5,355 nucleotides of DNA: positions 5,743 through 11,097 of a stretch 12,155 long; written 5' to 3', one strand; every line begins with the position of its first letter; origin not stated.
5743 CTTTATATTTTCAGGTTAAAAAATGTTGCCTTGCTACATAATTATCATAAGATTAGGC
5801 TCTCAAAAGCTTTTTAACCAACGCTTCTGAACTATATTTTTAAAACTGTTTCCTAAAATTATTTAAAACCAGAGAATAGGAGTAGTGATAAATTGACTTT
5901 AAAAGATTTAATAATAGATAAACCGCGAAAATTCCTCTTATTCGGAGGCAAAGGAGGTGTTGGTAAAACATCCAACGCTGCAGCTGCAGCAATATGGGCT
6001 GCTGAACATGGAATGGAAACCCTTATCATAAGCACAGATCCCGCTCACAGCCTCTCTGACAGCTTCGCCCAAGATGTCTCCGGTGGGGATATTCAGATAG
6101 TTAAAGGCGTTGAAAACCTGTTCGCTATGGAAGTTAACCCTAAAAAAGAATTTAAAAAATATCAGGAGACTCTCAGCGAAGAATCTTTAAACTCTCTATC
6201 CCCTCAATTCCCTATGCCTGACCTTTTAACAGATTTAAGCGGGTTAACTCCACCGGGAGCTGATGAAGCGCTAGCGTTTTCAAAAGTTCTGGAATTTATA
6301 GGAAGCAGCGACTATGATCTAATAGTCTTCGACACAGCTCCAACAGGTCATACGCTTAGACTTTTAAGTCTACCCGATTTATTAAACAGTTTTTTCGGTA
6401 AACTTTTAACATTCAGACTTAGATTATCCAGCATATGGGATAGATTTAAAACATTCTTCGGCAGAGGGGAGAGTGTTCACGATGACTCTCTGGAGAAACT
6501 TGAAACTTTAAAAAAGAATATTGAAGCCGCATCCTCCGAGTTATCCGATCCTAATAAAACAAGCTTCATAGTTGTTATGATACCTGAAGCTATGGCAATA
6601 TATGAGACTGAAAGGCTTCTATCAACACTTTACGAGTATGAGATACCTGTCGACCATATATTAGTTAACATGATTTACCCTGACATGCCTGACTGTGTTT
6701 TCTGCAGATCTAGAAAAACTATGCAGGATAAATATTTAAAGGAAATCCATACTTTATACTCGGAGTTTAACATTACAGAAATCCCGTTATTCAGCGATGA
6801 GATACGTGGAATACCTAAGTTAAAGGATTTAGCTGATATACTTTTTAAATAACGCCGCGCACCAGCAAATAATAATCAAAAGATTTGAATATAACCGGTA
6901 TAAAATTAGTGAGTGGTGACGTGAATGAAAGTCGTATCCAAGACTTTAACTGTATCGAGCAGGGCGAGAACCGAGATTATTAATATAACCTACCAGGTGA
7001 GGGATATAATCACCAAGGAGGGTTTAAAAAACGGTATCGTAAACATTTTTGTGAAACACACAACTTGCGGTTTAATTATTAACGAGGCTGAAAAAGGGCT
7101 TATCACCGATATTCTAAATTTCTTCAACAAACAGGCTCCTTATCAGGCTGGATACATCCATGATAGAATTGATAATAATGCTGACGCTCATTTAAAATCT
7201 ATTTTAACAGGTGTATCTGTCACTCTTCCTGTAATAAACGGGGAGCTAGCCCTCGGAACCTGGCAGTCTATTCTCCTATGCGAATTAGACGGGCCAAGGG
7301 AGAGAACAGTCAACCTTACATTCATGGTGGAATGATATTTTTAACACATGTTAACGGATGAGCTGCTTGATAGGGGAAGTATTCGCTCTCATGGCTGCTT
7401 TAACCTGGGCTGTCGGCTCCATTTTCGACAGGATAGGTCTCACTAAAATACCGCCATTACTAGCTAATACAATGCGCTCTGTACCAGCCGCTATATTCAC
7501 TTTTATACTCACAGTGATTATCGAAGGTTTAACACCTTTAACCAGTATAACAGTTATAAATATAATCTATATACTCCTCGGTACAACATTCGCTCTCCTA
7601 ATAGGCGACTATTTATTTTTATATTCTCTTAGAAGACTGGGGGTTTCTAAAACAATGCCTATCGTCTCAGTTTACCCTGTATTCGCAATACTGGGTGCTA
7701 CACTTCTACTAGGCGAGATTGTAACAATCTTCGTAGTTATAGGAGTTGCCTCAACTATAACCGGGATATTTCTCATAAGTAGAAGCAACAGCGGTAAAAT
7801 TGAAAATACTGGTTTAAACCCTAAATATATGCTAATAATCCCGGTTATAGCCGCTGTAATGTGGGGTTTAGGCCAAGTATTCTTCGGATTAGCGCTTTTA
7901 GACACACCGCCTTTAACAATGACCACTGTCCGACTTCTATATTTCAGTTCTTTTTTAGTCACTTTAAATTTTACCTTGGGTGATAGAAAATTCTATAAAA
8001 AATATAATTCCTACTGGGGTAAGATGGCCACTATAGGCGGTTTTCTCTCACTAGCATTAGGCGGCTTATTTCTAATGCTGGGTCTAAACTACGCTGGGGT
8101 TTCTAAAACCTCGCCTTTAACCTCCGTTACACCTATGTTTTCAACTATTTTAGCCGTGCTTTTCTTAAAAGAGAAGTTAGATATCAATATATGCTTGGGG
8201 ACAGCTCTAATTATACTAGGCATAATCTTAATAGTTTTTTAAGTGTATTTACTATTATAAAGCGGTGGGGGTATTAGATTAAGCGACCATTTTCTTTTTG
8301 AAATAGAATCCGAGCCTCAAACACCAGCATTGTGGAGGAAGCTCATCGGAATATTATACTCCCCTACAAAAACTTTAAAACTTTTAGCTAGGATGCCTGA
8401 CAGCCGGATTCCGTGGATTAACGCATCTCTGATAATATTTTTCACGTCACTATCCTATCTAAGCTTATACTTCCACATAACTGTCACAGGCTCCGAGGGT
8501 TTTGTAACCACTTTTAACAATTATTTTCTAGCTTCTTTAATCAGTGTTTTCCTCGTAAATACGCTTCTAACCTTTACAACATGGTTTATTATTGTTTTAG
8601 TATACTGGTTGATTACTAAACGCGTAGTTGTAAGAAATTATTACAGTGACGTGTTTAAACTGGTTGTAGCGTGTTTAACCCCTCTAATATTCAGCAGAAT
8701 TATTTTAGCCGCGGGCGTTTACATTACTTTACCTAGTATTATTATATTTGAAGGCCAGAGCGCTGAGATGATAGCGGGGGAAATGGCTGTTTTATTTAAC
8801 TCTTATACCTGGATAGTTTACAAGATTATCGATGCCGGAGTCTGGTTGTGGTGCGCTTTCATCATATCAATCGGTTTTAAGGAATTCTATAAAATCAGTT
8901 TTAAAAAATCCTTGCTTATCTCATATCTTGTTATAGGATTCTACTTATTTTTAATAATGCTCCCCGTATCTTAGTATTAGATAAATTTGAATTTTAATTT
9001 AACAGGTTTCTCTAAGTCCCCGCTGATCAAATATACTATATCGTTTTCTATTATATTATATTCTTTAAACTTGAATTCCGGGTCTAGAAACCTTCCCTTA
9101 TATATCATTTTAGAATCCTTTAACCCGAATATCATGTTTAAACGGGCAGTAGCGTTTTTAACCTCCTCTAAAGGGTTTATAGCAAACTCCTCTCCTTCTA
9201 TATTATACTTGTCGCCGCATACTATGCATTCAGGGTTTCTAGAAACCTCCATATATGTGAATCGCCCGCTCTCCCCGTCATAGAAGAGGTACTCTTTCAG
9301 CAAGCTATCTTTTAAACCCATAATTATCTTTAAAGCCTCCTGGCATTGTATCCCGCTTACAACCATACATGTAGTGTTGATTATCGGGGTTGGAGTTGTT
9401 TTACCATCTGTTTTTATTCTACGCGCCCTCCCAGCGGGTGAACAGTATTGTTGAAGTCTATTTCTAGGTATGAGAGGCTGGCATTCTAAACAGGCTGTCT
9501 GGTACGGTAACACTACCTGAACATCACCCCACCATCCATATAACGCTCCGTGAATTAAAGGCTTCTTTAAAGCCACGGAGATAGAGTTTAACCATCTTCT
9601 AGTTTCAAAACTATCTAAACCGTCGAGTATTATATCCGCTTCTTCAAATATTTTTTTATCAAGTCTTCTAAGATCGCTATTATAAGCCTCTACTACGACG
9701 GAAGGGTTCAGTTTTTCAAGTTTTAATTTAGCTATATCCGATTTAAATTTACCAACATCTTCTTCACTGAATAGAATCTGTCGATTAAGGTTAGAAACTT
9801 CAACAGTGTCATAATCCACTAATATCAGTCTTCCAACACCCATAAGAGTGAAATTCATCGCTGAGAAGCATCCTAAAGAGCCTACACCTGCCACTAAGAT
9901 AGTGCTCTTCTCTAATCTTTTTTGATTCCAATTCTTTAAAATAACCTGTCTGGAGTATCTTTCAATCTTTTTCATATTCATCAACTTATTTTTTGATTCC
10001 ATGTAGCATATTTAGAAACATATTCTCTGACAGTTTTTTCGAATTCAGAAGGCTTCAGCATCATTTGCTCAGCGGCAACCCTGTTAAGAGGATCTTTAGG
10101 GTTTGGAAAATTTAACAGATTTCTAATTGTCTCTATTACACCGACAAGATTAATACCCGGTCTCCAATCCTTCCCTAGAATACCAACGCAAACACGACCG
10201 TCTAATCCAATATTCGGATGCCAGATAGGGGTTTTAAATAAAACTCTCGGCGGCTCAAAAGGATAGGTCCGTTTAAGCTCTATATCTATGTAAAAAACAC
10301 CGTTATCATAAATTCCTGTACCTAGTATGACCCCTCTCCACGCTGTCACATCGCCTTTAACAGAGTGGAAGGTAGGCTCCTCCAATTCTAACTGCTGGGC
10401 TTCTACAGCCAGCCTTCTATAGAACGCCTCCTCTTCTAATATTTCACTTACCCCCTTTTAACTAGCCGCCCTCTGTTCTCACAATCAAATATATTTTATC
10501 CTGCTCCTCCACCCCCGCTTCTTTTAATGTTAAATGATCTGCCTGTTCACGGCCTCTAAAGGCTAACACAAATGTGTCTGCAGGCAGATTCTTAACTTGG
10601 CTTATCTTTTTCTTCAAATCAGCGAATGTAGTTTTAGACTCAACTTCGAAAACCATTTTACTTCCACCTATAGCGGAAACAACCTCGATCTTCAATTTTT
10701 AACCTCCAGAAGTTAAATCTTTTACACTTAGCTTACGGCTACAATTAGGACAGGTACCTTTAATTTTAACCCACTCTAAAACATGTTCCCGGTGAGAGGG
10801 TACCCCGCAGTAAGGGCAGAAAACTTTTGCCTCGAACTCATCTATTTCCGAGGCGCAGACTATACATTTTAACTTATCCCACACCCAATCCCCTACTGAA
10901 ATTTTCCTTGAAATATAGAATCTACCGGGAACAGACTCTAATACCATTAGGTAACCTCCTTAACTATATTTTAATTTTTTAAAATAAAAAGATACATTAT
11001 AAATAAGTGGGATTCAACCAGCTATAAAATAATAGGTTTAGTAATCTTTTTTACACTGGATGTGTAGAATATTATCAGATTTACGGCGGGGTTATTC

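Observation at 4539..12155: Dense island of eukaryote-like modules: actin regulators, Get3/Yip1, ubiquitin cascade and ESCRT-I-like gene within about 7.6 kb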

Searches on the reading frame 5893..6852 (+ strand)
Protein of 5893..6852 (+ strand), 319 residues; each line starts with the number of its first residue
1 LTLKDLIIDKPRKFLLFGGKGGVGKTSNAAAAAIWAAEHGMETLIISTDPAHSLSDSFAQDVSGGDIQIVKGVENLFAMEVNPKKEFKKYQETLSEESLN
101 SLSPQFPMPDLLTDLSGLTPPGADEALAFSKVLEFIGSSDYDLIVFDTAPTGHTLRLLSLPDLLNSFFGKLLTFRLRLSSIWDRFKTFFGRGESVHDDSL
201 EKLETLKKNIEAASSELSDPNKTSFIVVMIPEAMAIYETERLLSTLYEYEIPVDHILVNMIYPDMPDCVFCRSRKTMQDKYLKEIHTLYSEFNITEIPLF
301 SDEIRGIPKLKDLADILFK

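Call 4: search_protein_families(library=pfam, proteins=[window:5893-6852:+], max_evalue=0.1)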
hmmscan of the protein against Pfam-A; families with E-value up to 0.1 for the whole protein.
window:5893-6852:+ (319 aa): 9 families
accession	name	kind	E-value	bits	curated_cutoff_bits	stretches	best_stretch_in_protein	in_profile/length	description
PF02374.21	ArsA_ATPase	-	2.3e-94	316.5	24.3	1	13-318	2-304/305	Anion-transporting ATPase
PF13614.12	AAA_31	-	8.1e-08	32.8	27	1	19-155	9-132/177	AAA domain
PF10609.15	ParA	-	1.3e-06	28.4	27.1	1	14-49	6-41/246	NUBPL iron-transfer P-loop NTPase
PF01656.29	CbiA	-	3.1e-06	27.6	25.4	1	16-199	3-54/125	CobQ/CobB/MinD/ParA nucleotide binding domain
PF00142.24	Fer4_NifH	-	0.013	15.5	25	1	17-52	5-40/271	4Fe-4S iron sulfur cluster binding proteins, NifH/frxC family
PF00448.28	SRP54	-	0.025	14.7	22.7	0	14-49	3-38/196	SRP54-type protein, GTPase domain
PF09706.15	Cas_CXXC_CXXC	-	0.03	14.9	21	1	266-303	6-37/69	CRISPR-associated protein (Cas_CXXC_CXXC)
PF20720.3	nSTAND3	-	0.043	14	27.2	1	12-49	17-53/155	Novel STAND NTPase 3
PF07547.18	RSD-2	-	0.069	14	25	0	196-250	28-82/84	RSD-2 N-terminal domain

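Call 60: search_protein_families(library=ncbifam, proteins=[window:5893-6852:+], max_evalue=0.001)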
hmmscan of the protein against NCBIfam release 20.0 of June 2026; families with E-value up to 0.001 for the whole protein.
window:5893-6852:+ (319 aa): 10 families
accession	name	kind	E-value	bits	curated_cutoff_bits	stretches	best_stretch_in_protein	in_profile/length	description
TIGR00345.1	GET3_arsA_TRC40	subfamily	1.5e-91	307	135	1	16-317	1-297/299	TRC40/GET3/ArsA family transport-energizing ATPase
NF041417.1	ArsA_halo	exception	2.5e-50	171.8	800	1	12-318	12-293/617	arsenical pump-driving ATPase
TIGR04291.1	arsen_driv_ArsA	equivalog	1.1e-42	146.6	650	2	12-168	3-158/565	arsenical pump-driving ATPase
NF053621.1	ATPseBagBMYCTU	equivalog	1.7e-21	76.7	521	1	3-170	3-171/371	ATPase BagB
NF050088.1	Get3_fold_NosAFP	equivalog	5.6e-15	55.2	325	1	15-259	5-250/364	Get3/ArsA fold putative tail anchor-mediating ATPase NosAFP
NF053622.1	ATPseBagAMYCTU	equivalog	3.9e-10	39.7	400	1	17-159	12-160/325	ATPase BagA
NF041546.1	ParA_partition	equivalog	2.1e-06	27.4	180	1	20-64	8-52/203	ParA family partition ATPase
TIGR01968.1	minD_bact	equivalog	1.7e-05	24.3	212.9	0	18-49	8-39/261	septum site-determining protein MinD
TIGR03371.1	cellulose_yhjQ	equivalog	5.5e-05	22.8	157.85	1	16-62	6-52/246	cellulose biosynthesis protein BcsQ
NF010461.0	PRK13886.1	subfamily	0.00055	19.4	360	0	15-59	6-50/241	conjugal transfer protein TraL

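Call 74: search_solved_structures(query=window:5893-6852:+, max_evalue=1e-20)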
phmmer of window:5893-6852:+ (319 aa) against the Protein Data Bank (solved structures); distinct sequences matched with E-value up to 1e-20: 26.
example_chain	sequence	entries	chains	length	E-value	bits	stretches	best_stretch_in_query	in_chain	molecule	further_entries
5zme_A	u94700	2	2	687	1.4e-109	369.4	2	11-319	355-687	ATPase ARSA1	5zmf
3zq6_A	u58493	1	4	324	1.3e-77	264.5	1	4-318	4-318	PUTATIVE ARSENICAL PUMP-DRIVING ATPASE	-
3ug6_A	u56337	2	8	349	5.1e-72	246.1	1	11-318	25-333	arsenical pump-driving ATPase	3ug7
2woo_A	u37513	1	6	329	7.9e-64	219.2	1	2-319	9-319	ATPASE GET3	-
3ibg_A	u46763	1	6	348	6.4e-61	209.7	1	2-317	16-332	ATPase, subunit of the Get complex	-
7ru9_A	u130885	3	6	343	8e-60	206.1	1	2-313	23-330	ATPase GET3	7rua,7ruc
6so5_A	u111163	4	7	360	9.7e-60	205.8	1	2-317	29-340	ATPase ASNA1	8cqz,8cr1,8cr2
3iqw_A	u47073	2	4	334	1.1e-58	202.4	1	2-319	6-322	Tail-anchored protein targeting factor Get3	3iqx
8odu_A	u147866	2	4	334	1.1e-58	202.4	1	2-319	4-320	ATPase GET3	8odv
3io3_A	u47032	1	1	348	4.3e-56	193.8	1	2-319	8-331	DEHA2D07832p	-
2woj_A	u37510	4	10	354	2.1e-54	188.3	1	3-316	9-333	ATPASE GET3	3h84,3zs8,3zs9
3vlc_A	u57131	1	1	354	2.2e-54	188.2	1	3-316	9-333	ATPase GET3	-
3sja_A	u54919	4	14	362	2.2e-54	188.2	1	3-316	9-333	ATPase GET3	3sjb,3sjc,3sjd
3a36_A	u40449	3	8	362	2.4e-54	188.1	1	3-316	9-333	ATPase GET3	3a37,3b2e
3idq_A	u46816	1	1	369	2.4e-54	188.1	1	3-316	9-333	ATPase GET3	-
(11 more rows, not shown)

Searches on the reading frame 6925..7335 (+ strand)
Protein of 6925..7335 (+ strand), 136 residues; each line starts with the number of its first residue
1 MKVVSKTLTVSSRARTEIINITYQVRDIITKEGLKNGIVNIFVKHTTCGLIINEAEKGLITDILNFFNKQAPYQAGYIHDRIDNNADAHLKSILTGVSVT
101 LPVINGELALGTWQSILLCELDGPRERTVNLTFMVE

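Call 4: search_protein_families(library=pfam, proteins=[window:6925-7335:+], max_evalue=0.1)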
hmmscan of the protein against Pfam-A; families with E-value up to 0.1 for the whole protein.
window:6925-7335:+ (136 aa): 1 family
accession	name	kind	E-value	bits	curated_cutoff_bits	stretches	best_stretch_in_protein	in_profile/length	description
PF01894.22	UPF0047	-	2.2e-40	137.9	27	1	20-132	1-116/117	Uncharacterised protein family UPF0047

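Call 60: search_protein_families(library=ncbifam, proteins=[window:6925-7335:+], max_evalue=0.001)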
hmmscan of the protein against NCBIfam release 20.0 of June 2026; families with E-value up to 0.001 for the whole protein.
window:6925-7335:+ (136 aa): 1 family
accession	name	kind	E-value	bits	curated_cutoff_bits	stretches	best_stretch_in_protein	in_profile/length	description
TIGR00149.1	TIGR00149_YjbQ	hypoth_equivalog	4.1e-42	143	67.75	1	7-133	2-129/132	secondary thiamine-phosphate synthase enzyme YjbQ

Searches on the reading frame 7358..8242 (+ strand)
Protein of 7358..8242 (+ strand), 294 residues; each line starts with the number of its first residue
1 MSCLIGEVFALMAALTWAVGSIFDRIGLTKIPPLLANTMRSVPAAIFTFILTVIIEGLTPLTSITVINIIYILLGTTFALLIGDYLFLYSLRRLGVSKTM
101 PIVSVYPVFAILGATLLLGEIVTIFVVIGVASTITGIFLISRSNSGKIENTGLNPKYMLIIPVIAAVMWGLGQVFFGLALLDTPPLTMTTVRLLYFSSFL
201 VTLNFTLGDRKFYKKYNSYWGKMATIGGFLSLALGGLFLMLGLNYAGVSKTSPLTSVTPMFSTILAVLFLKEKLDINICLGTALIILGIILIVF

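Call 4: search_protein_families(library=pfam, proteins=[window:7358-8242:+], max_evalue=0.1)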
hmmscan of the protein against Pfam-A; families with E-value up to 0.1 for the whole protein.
window:7358-8242:+ (294 aa): 3 families
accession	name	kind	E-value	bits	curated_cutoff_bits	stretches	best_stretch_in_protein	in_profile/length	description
PF00892.27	EamA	-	3.9e-40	137.7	28.2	2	5-141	2-134/135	EamA-like transporter family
PF03151.22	TPT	-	2.5e-09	37.4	30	2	185-291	31-134/291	Triose-phosphate Transporter family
PF05653.20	Mg_trans_NIPA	-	6.6e-05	22.7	26.2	1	218-293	45-120/295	Magnesium transporter NIPA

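Call 60: search_protein_families(library=ncbifam, proteins=[window:7358-8242:+], max_evalue=0.001)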
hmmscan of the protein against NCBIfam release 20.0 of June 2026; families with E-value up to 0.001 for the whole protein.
window:7358-8242:+ (294 aa): 6 families
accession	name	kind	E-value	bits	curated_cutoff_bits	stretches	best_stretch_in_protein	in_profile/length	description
TIGR00950.1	2A78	equivalog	2.8e-11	43.3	230.2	1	17-290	1-264/264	carboxylate/amino acid/amine transporter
TIGR03340.1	phn_DUF6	hypoth_equivalog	1.5e-07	31.4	288.15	1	61-292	65-281/281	phosphonate utilization associated putative membrane protein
NF011625.2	PRK15051.1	equivalog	0.0001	22.5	92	0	72-141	38-108/111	4-amino-4-deoxy-L-arabinose-phosphoundecaprenol flippase subunit ArnE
NF050091.1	ArAmAcExpYddG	equivalog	0.00031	20.4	300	0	10-291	10-281/285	aromatic amino acid exporter YddG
NF002816.2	PRK02971.1-2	equivalog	0.00039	20.9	99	0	73-143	47-119/120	4-amino-4-deoxy-L-arabinose-phosphoundecaprenol flippase subunit ArnF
NF008523.0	PRK11453.1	equivalog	0.00066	19.4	472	0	4-139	142-284/299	O-acetylserine/cysteine exporter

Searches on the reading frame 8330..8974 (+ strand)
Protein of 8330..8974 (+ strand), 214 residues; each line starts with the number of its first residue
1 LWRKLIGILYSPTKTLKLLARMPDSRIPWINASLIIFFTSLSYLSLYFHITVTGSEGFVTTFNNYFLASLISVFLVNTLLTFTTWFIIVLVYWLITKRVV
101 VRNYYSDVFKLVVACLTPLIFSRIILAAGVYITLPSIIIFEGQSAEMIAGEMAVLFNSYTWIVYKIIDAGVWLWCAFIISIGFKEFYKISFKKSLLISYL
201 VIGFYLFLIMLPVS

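Call 4: search_protein_families(library=pfam, proteins=[window:8330-8974:+], max_evalue=0.1)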
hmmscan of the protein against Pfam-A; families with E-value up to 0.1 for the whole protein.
window:8330-8974:+ (214 aa): 1 family
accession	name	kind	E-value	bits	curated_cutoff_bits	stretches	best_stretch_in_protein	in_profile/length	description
PF04893.22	Yip1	-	1.1e-08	35.5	28.6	1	6-209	1-170/173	Yip1 domain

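Call 60: search_protein_families(library=ncbifam, proteins=[window:8330-8974:+], max_evalue=0.001)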
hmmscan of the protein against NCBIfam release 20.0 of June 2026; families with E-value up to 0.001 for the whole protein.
window:8330-8974:+ (214 aa): 0 families

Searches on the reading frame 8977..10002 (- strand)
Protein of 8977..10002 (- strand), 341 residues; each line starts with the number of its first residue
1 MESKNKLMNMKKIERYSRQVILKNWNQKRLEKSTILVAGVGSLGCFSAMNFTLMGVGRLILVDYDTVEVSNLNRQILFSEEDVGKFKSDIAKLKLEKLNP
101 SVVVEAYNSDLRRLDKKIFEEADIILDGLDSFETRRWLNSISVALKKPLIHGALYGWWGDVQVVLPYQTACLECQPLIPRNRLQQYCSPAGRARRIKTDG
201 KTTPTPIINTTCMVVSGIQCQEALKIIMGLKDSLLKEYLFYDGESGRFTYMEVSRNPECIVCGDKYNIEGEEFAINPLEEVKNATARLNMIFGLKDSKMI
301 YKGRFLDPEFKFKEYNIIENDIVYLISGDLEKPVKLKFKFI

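Call 4: search_protein_families(library=pfam, proteins=[window:8977-10002:-], max_evalue=0.1)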
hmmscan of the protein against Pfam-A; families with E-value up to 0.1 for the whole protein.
window:8977-10002:- (341 aa): 1 family
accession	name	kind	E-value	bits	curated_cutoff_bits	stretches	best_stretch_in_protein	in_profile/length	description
PF00899.27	ThiF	-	1.6e-66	224.3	28.1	1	16-259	1-236/238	ThiF family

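Call 60: search_protein_families(library=ncbifam, proteins=[window:8977-10002:-], max_evalue=0.001)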
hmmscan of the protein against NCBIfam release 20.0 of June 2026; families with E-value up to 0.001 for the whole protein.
window:8977-10002:- (341 aa): 23 families
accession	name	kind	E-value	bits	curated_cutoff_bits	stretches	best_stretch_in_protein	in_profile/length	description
NF004281.0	PRK05690.1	subfamily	3.8e-46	157.3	266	1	8-263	5-249/250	molybdopterin-synthase adenylyltransferase MoeB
NF006444.0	PRK08762.1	equivalog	2.3e-45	154.9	449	1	7-268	119-373/387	molybdopterin-synthase adenylyltransferase MoeB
TIGR02356.1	adenyl_thiF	equivalog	5.2e-45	153.3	275.25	1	15-191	1-182/203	thiazole biosynthesis adenylyltransferase ThiF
NF006204.0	PRK08328.1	equivalog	4.7e-43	147.4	339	1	9-249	3-227/231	hypothetical protein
NF047750.1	SAMPActivE1UbaA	equivalog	3.4e-39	134.8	450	1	8-269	5-254/270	SAMP-activating enzyme E1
TIGR02355.1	moeB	equivalog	1.3e-38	132.7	376.55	1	14-262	3-240/240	molybdopterin-synthase adenylyltransferase MoeB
NF005902.0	PRK07878.1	equivalog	2.2e-38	132.2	647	1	9-264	16-265/392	adenylyltransferase/sulfurtransferase MoeZ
NF009123.0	PRK12475.1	subfamily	2.9e-37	128.7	510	1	14-265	3-246/338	MoeB/ThiF family adenylyltransferase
NF005646.0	PRK07411.1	equivalog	2.4e-34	119.1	633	1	8-280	11-271/390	molybdopterin-synthase adenylyltransferase MoeB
NF004111.0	PRK05600.1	equivalog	9.9e-31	107.2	437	1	10-258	16-257/371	ThiF family adenylyltransferase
NF006395.0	PRK08644.1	equivalog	6.3e-27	94.6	159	1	4-151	3-151/215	sulfur carrier protein ThiS adenylyltransferase ThiF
TIGR01408.1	Ube1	subfamily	9.4e-26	89.8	750.05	1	15-171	401-568/1008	ubiquitin-activating enzyme E1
TIGR02354.1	thiF_fam2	equivalog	2.1e-22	80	152.2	1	28-138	17-127/200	thiamine biosynthesis protein ThiF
NF006077.0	PRK08223.1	equivalog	8.7e-19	67.6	266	1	22-135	18-134/296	hypothetical protein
NF011424.0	PRK14851.1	subfamily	4.8e-16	57.9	1170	1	12-139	22-153/679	hypothetical protein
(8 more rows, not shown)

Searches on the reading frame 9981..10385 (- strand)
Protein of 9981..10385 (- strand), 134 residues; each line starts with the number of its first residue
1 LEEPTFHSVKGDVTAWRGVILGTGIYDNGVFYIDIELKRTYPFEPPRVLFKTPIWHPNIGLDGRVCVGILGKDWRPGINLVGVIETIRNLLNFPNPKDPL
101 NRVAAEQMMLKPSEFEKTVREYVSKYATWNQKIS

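Call 4: search_protein_families(library=pfam, proteins=[window:9981-10385:-], max_evalue=0.1)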
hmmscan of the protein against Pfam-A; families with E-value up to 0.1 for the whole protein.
window:9981-10385:- (134 aa): 1 family
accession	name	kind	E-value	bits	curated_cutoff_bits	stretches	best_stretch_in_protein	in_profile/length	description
PF00179.31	UQ_con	-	9.2e-35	119.7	27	1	11-122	25-139/140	Ubiquitin-conjugating enzyme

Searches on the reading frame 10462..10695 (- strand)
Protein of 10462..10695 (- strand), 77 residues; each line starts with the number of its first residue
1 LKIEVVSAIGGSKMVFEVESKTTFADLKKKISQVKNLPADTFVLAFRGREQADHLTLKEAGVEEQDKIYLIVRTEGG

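Call 4: search_protein_families(library=pfam, proteins=[window:10462-10695:-], max_evalue=0.1)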
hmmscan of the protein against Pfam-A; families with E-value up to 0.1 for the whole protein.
window:10462-10695:- (77 aa): 7 families
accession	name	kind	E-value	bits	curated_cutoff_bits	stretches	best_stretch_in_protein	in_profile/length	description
PF00240.29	ubiquitin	-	2.1e-15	56.7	25.4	1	6-74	3-71/72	Ubiquitin family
PF11976.14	Rad60-SLD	-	4e-08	33.4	23.8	1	7-70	6-70/72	Ubiquitin-2 like Rad60 SUMO-like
PF21403.4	OTU1_UBXL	-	0.0034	18.4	22.7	1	1-40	1-38/49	OTU1, UBXL domain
PF23326.1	UBL_UBAC1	-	0.012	15.9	27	0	1-38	12-53/109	UBAC1 UBL-like domain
PF11543.14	UN_NPL4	-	0.028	15.3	21.9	1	3-70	7-77/80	Nuclear pore localisation protein NPL4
PF00564.30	PB1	-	0.038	14.4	23.6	1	10-58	10-57/84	PB1 domain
PF18036.7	Ubiquitin_4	-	0.058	13.9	22.8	0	7-35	6-34/89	Ubiquitin-like domain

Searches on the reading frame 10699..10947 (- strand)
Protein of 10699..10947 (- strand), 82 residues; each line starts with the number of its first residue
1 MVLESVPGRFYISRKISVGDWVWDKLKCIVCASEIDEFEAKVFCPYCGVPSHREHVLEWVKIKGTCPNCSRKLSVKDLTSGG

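Call 4: search_protein_families(library=pfam, proteins=[window:10699-10947:-], max_evalue=0.1)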
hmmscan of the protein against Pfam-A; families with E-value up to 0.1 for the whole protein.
window:10699-10947:- (82 aa): 19 families
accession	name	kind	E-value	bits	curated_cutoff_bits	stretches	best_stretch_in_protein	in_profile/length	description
PF14446.12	Prok-RING_1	-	1.2e-06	28.8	29.1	1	25-54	4-33/54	Prokaryotic RING finger family 1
PF13639.12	zf-RING_2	-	3.4e-05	24.5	27.3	1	27-69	2-43/44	Ring finger domain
PF07191.17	Zn_ribbon_6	-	9.9e-05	22.7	25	1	27-75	2-41/67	Double zinc ribbon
PF16919.11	PknG_rubred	-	0.00042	20.7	28.5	1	39-74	34-69/74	Protein kinase G rubredoxin domain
PF12773.13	DZR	-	0.0011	19.5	27.3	1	28-76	1-37/45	Double zinc ribbon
PF24460.1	DUF7575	-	0.0053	16.5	28.5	0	65-73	5-13/28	Domain of unknown function (DUF7575)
PF18912.6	DZR_2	-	0.011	16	27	0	27-69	23-55/56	Double zinc ribbon domain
PF21349.2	RUBY_RBDX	-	0.013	15.3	26.5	1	27-51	2-26/30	Rubrerythrin, rubredoxin-like domain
PF08772.16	Zn_ribbon_NOB1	-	0.016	15.7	24.9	1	26-50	9-32/72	Nin one binding (NOB1) Zn-ribbon like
PF24441.1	DUF7560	-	0.016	15.4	27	0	65-76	7-18/44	Family of unknown function (DUF7560)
PF01155.25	HypA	-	0.02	15.4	28.9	0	25-51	70-96/112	Hydrogenase/urease nickel incorporation, metallochaperone, hypA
PF05605.18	zf-Di19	-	0.022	15.4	27.5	0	41-57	2-17/54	Drought induced 19 protein (Di19), zinc-binding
PF21202.3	SLX1_C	-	0.025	15.3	27.2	0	27-78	1-64/65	Structure-specific endonuclease subunit SLX1, C-terminal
PF06750.18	A24_N_bact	-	0.028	14.9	23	0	43-76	29-65/84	Bacterial Peptidase A24 N-terminal domain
PF11793.14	FANCL_C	-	0.039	14.7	27.3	0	44-77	22-68/69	FANCL C-terminal domain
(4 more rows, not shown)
